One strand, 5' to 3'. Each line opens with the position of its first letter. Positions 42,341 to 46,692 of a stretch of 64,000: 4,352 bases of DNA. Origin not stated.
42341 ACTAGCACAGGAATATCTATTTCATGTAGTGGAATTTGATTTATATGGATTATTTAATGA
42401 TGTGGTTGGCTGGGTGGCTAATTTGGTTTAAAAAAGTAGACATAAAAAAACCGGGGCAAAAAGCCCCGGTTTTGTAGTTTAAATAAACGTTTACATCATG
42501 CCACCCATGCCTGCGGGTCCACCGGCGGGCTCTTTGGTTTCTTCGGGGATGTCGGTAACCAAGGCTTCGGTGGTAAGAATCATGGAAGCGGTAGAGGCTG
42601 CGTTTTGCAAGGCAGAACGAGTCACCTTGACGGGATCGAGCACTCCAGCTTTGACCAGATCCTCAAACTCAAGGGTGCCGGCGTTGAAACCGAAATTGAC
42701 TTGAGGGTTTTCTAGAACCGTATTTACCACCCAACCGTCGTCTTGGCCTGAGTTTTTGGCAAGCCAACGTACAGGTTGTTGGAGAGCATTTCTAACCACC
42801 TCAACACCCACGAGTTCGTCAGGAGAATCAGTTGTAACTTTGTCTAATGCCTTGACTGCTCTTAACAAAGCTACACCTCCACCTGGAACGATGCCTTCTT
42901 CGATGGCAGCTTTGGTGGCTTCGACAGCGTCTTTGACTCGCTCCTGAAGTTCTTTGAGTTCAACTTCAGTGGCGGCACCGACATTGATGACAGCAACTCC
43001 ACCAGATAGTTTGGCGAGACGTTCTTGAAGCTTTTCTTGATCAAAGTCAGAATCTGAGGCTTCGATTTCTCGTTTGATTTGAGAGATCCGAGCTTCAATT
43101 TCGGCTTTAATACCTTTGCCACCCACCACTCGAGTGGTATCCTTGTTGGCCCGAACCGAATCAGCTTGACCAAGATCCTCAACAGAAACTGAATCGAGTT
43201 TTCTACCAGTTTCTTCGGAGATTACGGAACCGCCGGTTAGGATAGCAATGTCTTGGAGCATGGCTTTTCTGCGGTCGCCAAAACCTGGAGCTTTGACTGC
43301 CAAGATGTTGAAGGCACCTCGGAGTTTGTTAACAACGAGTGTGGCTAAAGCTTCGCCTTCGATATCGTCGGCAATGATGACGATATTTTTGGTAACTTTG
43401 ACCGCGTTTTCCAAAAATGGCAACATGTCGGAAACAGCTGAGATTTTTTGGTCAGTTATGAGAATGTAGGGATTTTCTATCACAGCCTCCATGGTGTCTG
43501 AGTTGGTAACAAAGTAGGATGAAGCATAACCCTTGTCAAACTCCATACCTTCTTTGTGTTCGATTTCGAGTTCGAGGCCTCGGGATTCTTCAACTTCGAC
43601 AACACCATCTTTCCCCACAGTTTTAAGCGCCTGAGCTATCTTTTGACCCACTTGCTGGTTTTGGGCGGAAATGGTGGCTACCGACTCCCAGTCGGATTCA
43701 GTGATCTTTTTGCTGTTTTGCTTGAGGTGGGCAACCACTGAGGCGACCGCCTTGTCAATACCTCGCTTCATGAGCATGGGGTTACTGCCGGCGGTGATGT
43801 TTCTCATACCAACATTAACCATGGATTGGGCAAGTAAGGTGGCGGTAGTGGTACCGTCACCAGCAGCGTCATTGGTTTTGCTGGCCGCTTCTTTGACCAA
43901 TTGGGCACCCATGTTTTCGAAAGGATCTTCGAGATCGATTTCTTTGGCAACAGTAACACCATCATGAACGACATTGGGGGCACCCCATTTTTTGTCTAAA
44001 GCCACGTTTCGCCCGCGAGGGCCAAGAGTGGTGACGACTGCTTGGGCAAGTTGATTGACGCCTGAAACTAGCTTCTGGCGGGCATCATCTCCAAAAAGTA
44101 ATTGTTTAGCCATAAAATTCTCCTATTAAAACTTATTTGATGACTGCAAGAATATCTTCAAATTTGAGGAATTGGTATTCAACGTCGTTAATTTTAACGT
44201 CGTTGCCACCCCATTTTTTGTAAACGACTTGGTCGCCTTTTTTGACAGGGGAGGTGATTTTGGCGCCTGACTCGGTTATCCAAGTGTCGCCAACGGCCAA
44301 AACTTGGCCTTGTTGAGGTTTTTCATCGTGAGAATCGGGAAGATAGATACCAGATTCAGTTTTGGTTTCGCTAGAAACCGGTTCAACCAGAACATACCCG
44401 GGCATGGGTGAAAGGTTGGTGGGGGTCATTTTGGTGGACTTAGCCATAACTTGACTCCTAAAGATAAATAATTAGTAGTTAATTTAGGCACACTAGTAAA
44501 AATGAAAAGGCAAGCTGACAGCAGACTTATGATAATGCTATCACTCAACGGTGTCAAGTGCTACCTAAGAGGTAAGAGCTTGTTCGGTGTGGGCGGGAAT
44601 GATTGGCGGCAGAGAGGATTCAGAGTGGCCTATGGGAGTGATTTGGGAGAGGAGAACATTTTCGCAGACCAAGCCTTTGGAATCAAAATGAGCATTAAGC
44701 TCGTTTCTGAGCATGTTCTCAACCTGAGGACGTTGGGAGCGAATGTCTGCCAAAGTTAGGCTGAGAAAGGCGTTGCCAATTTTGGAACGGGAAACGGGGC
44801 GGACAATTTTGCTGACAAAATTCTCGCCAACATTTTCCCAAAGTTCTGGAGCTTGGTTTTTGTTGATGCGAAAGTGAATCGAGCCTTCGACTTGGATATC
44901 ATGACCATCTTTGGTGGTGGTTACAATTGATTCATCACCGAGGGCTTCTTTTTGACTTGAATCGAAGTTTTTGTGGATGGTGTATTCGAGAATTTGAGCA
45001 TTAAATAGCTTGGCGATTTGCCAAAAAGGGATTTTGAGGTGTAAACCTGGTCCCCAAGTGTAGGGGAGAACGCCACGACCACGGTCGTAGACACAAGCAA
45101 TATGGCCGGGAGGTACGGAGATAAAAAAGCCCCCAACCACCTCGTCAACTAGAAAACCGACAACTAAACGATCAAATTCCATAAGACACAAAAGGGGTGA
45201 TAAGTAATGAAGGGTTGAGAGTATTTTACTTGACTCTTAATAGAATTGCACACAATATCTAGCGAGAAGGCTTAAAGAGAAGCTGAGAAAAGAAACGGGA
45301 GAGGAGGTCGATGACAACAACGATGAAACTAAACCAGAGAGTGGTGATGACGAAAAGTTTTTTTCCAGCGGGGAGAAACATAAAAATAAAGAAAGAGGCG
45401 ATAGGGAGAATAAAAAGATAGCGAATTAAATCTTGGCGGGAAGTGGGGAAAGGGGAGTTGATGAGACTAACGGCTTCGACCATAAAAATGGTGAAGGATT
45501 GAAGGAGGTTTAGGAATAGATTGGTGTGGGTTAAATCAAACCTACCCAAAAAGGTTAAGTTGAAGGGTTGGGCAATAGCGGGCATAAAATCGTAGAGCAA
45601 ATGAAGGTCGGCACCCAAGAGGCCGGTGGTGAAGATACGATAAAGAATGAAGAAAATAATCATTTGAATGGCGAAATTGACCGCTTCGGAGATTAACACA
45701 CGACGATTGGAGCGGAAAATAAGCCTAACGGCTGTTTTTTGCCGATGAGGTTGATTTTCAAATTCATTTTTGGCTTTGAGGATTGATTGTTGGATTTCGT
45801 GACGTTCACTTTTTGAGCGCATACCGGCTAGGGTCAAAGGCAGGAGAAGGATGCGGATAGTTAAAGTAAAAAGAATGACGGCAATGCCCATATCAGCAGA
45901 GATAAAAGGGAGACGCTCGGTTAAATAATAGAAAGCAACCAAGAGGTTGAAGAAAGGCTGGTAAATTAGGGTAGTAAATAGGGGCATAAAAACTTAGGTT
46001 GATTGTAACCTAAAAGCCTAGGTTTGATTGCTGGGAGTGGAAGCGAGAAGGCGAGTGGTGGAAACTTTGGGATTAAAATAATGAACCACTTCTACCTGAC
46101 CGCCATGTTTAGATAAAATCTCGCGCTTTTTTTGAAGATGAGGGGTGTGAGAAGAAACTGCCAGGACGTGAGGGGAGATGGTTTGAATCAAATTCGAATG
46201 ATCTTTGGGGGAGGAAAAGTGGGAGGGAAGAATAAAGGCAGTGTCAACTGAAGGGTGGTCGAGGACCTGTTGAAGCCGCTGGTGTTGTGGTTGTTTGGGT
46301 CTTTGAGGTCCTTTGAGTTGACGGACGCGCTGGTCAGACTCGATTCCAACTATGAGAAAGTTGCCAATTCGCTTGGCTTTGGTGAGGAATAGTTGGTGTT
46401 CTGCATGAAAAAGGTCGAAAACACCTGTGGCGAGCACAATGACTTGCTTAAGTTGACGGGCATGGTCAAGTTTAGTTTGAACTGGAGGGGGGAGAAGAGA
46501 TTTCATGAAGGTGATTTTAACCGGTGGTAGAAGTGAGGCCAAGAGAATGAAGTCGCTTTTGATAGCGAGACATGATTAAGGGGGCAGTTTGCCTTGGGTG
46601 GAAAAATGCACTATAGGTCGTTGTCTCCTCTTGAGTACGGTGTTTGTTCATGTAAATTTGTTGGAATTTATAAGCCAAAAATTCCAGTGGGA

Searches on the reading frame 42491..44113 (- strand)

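Call 26: search_protein_families(library=pfam, proteins=[window:42491-44113:-], max_evalue=0.001)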
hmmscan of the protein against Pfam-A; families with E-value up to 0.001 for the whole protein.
window:42491-44113:- (540 aa): 1 family
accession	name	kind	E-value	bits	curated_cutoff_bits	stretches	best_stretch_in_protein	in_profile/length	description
PF00118.29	Cpn60_TCP1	-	4.9e-72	243.6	34.3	1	22-521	1-488/490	TCP-1/cpn60 chaperonin family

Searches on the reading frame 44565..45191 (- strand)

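Call 26: search_protein_families(library=pfam, proteins=[window:44565-45191:-], max_evalue=0.001)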
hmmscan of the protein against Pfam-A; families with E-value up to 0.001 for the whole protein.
window:44565-45191:- (208 aa): 1 family
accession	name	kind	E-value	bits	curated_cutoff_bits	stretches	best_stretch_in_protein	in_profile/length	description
PF01145.31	Band_7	-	3.5e-22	79.7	23.6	1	25-186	2-147/176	SPFH domain / Band 7 family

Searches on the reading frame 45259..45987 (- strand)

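Call 26: search_protein_families(library=pfam, proteins=[window:45259-45987:-], max_evalue=0.001)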
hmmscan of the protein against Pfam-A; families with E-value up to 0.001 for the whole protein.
window:45259-45987:- (242 aa): 1 family
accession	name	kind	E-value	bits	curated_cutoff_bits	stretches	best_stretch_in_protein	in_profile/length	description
PF02096.25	60KD_IMP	-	1e-17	65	35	1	33-222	1-156/163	60Kd inner membrane protein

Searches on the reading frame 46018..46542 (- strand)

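Call 26: search_protein_families(library=pfam, proteins=[window:46018-46542:-], max_evalue=0.001)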
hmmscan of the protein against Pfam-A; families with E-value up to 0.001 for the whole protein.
window:46018-46542:- (174 aa): 1 family
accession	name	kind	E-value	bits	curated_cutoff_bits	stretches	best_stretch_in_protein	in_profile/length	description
PF01467.32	CTP_transf_like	-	1.5e-06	28.9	21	1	37-131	1-88/133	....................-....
